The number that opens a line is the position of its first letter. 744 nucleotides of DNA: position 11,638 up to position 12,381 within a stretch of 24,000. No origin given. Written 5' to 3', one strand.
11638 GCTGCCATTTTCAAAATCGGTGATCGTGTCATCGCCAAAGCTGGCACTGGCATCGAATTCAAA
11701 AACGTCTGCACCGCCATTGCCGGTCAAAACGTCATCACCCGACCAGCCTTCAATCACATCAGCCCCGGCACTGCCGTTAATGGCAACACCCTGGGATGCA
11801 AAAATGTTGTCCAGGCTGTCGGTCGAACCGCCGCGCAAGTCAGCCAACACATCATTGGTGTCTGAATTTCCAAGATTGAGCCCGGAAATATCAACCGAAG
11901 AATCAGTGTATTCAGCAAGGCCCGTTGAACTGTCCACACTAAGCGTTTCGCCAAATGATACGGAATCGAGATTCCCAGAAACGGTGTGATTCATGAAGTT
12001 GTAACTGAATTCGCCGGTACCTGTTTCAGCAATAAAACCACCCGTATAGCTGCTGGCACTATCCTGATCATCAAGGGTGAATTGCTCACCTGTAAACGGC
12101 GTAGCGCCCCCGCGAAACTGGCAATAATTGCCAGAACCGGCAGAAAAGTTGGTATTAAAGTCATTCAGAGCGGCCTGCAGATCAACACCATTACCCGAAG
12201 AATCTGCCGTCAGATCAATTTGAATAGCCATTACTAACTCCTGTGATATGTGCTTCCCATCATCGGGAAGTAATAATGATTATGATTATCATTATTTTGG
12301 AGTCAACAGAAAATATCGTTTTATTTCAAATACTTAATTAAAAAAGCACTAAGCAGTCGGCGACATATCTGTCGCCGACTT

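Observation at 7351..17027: Complete Has-type hemophore heme-acquisition locus with an appended heme oxygenase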

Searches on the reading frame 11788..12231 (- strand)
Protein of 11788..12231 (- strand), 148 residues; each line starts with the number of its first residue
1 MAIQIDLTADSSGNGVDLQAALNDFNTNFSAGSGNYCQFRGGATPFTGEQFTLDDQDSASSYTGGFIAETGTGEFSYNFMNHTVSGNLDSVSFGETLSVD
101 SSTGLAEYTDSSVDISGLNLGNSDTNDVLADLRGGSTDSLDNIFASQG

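Call 38: search_protein_representatives(alignment_id=A3)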
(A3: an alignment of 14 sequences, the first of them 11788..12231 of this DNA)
Query: 14 sequences, 148 profile positions. Proteins with E-value up to 0.001 (for the whole library): 95; up to 1e-10: 37; up to 1e-30: 1. The best 95 are listed.
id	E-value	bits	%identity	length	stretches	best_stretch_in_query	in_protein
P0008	5.5e-57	208.3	-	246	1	1-148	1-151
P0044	2.7e-20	89.3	-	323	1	1-145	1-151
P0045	1.4e-19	87.0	-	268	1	1-146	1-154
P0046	3.5e-19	85.6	-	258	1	1-146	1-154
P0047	5.6e-18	81.7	-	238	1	1-146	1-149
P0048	1.4e-17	80.4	-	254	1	1-144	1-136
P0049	3.9e-17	79.0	-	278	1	1-147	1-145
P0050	5.0e-17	78.6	-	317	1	1-146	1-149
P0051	1.2e-16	77.4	-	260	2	4-147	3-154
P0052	3.0e-16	76.1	-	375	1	1-138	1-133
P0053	3.0e-16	76.1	-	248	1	1-147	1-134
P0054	9.3e-16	74.5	-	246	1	1-136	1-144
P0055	9.9e-16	74.4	-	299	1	1-147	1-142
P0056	1.6e-15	73.7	-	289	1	1-147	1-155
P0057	2.1e-15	73.4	-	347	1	1-146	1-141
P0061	8.6e-15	71.4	-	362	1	1-146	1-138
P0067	7.8e-14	68.3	-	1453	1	1-126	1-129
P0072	1.4e-12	64.3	-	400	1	1-144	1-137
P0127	8.0e-05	39.1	-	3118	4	5-115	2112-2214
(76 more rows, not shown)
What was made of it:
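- Tried and rejected: The exhaustive representative search (call 38) was needed to reach distant relatives.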

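Call 47: find_homologous_proteins(query=A3, max_evalue=0.00001)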
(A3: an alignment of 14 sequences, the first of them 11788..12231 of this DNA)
Query A3 (14 sequences) (148 aa, profile of the alignment): 31 proteins with E <= 0.00001 among 1592 candidates.
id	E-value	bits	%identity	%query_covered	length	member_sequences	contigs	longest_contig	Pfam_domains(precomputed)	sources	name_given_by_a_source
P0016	2.3e-61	224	55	100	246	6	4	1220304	-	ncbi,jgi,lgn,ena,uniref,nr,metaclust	ncbi:calcium-binding protein [Thalassospira lucentensis]|uniref:Calcium-binding protein n=1 Tax=Thal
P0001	6.7e-61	223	100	100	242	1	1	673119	PF06438.18,PF00353.26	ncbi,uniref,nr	ncbi:calcium-binding protein [Thalassospira profundimaris]|uniref:Calcium-binding protein n=1 Tax=Th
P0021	6.4e-60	220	53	97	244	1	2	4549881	-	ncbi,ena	-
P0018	1.7e-59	218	55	95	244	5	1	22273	-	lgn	-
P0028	3.5e-59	217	51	100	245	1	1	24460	-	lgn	-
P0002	4.8e-59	217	83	100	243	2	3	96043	-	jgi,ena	jgi:Ca2+-binding RTX toxin-like protein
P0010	1.1e-58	215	56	100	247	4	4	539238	-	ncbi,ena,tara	tara:strand:- start:6206 stop:6949 length:744 start_codon:yes stop_codon:yes gene_type:complete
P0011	1.4e-58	215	57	100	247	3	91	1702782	-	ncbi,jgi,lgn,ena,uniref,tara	ncbi:calcium-binding protein [Thalassospira lucentensis]|jgi:hypothetical protein|uniref:calcium-bin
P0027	4.0e-58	214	53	100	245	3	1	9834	PF00353.26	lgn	-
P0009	4.3e-58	214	53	99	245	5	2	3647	-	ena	-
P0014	7.0e-58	213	53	100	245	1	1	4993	-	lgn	-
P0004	9.0e-58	213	54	100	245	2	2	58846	PF00353.26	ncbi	-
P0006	1.3e-57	212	65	100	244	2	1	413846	-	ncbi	ncbi:MAG: calcium-binding protein [Pseudomonadota bacterium]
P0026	3.8e-57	211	52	98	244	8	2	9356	-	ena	-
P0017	4.3e-57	210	51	100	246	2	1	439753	-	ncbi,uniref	ncbi:calcium-binding protein [Thalassospira alkalitolerans]|uniref:calcium-binding protein n=1 Tax=T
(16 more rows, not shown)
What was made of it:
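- Tried and rejected: A second word-indexed protein search with the N-domain profile (call 47).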

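Call 48: list_cluster_members(proteins=[P0044, P0045, P0047, P0049, P0052, P0057, P0061, P0067, P0072, P0127])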
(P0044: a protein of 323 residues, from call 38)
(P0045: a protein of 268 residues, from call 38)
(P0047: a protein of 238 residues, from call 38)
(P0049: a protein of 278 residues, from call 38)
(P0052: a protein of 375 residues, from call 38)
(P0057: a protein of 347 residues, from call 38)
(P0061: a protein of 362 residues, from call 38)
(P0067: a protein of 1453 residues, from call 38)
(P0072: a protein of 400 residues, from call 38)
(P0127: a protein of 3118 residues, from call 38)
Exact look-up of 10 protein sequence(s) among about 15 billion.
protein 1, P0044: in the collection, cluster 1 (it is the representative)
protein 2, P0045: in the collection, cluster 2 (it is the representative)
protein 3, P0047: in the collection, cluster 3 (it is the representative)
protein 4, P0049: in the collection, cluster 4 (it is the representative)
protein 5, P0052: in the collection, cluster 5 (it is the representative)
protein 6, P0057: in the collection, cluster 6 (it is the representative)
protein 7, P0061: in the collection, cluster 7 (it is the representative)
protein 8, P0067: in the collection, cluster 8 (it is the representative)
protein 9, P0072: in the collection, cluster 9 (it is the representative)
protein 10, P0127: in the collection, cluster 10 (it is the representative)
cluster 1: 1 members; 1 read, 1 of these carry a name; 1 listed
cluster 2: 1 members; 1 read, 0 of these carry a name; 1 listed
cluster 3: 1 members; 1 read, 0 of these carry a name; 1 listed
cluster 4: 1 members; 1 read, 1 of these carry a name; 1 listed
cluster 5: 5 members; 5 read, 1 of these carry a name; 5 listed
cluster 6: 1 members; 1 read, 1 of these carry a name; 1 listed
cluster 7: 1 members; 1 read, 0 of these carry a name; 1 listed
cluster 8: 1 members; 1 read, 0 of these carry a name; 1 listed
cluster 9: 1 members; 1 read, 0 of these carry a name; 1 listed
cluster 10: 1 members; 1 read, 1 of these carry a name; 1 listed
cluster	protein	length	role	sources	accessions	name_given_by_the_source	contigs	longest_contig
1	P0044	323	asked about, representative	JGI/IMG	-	Ca2+-binding RTX toxin-like protein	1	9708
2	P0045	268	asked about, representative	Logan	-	-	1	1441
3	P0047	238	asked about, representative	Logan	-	-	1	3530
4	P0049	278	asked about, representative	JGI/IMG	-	Ca2+-binding RTX toxin-like protein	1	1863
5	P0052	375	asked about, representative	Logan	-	-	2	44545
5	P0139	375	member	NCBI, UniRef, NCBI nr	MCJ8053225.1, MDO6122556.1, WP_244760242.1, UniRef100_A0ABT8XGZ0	hypothetical protein GB928_015300 [Shinella curvata] | Hemolysin type calcium-binding protein n=1 Tax=Shinella curvata TaxID=1817964 ... | calcium-binding protein [Shinella curvata]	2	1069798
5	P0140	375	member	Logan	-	-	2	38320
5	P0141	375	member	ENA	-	-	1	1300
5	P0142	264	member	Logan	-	-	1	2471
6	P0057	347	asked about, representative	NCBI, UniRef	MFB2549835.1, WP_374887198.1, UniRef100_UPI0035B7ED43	calcium-binding protein [Ensifer soli] | calcium-binding protein n=1 Tax=Ciceribacter sp. sgz301302 TaxID=3342379 ...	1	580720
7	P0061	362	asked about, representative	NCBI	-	-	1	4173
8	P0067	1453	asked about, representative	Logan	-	-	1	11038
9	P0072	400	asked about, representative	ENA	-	-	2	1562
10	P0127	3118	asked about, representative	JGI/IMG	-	Ca2+-binding RTX toxin-like protein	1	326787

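Call 49: find_encoding_contigs(protein=P0052, flank=10000, max_places=2)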
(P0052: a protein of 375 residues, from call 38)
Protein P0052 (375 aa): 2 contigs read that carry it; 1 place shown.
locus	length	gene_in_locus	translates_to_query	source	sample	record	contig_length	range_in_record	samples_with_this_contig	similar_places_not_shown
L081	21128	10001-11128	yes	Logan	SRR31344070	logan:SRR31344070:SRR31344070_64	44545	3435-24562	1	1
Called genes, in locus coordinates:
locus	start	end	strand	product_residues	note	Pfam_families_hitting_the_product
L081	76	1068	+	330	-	PF00248:Aldo_ket_red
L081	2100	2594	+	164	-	PF02308:MgtC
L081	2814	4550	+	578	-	PF00664:ABC_membrane, PF00005:ABC_tran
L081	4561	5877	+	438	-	PF25984:BSH_YknX (weak), PF25994:HH_AprE, PF26002:Beta-barrel_AprE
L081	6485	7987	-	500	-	PF00009:GTP_EFTU, PF01926:MMR_HSR1 (faint), PF22594:GTP-eEF1A_C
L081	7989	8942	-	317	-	PF01507:PAPS_reduct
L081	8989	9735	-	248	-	PF01507:PAPS_reduct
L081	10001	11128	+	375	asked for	PF00353:HemolysinCabind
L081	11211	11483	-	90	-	-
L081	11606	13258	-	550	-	PF00732:GMC_oxred_N, PF00890:FAD_binding_2 (faint), PF05199:GMC_oxred_C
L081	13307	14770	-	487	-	PF00171:Aldedh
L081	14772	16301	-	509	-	PF00884:Sulfatase, PF01663:Phosphodiest (weak), PF16347:SGSH_C, PF12411:Choline_sulf_C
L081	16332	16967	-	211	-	PF00440:TetR_N, PF13977:TetR_C_6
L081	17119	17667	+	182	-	PF03729:DUF308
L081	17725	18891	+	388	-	PF00108:Thiolase_N, PF00109:ketoacyl-synt (faint), PF08545:ACP_syn_III (faint), PF02803:Thiolase_C, PF22691:Thiolase_C_1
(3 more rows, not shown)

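Call 50: find_encoding_contigs(protein=P0057, flank=8000, max_places=1)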
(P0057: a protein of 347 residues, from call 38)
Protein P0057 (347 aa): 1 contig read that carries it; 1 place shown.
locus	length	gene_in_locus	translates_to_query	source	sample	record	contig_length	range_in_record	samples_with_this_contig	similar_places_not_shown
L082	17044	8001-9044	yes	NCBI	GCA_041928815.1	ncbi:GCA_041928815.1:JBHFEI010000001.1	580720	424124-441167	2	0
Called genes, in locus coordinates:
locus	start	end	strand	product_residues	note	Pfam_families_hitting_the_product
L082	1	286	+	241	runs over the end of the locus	PF00834:Ribul_P_3_epim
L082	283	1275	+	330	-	PF00480:ROK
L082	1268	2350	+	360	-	PF00005:ABC_tran, PF13304:AAA_21 (faint), PF17912:OB_MalK, PF08402:TOBE_2, PF03459:TOBE (weak)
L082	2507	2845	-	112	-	PF03992:ABM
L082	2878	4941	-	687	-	PF07715:Plug, PF00593:TonB_dep_Rec_b-barrel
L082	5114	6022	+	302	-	PF01497:Peripla_BP_2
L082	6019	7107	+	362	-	PF01032:FecCD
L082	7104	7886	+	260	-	PF00005:ABC_tran, PF13304:AAA_21 (faint)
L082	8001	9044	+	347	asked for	PF00353:HemolysinCabind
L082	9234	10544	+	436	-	-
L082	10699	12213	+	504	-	-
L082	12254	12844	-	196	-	PF01205:Impact_N, PF09186:DUF1949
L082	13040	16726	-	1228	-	PF18327:PRODH, PF14850:Pro_dh-DNA_bdg, PF01619:Pro_dh, PF00171:Aldedh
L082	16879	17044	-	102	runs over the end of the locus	PF03692:CxxCxxCC (weak)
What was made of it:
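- One lies beside a heme-type ABC importer (call 50).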

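Call 51: find_encoding_contigs(protein=P0044, flank=8000, max_places=1)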
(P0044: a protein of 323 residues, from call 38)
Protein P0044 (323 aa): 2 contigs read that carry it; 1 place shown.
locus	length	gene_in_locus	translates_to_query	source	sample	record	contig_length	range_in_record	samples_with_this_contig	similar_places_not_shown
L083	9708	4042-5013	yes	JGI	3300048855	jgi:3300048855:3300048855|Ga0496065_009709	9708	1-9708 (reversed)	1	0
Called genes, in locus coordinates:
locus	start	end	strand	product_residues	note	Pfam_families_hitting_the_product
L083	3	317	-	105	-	?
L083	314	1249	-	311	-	PF01497:Peripla_BP_2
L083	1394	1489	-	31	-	-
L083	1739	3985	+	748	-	PF07715:Plug, PF00593:TonB_dep_Rec_b-barrel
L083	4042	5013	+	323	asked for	PF06438:HasA, PF00353:HemolysinCabind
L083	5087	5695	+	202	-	PF01126:Heme_oxygenase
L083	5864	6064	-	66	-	-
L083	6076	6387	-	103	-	PF20370:DUF6665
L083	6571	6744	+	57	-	-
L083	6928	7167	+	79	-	-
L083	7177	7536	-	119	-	PF06155:GBBH-like_N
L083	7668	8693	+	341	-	PF04055:Radical_SAM, PF13353:Fer4_12 (weak), PF06463:Mob_synth_C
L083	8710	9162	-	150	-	-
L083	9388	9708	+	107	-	?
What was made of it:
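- One sits between a receptor and a heme oxygenase (call 51).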

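Call 52: find_encoding_contigs(protein=P0050, flank=8000, max_places=1)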
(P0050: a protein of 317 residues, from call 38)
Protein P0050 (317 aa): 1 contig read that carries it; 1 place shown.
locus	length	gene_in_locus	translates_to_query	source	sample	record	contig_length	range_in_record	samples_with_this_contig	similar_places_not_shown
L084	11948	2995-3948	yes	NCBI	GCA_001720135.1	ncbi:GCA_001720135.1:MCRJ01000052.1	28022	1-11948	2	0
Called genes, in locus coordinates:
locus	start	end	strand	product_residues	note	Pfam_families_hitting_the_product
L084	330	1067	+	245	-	PF07660:STN (faint), PF07715:Plug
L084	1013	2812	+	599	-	PF00593:TonB_dep_Rec_b-barrel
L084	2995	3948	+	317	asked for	PF06438:HasA (weak), PF00353:HemolysinCabind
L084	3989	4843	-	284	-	PF04227:Indigoidine_A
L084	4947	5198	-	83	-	PF00294:PfkB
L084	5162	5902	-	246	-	PF00294:PfkB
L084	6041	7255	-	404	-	PF00144:Beta-lactamase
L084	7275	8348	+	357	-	PF00154:RecA_N, PF08423:Rad51, PF06745:ATPase, PF27531:MT3502_N, PF21096:RecA_C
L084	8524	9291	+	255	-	PF01411:tRNA-synt_2c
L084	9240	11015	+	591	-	PF01411:tRNA-synt_2c, PF07973:tRNA_SAD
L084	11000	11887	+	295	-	PF02272:DHHA1 (weak), PF02979:NHase_alpha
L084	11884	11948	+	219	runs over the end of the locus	PF21006:NHase_beta_N, PF02211:NHase_beta_C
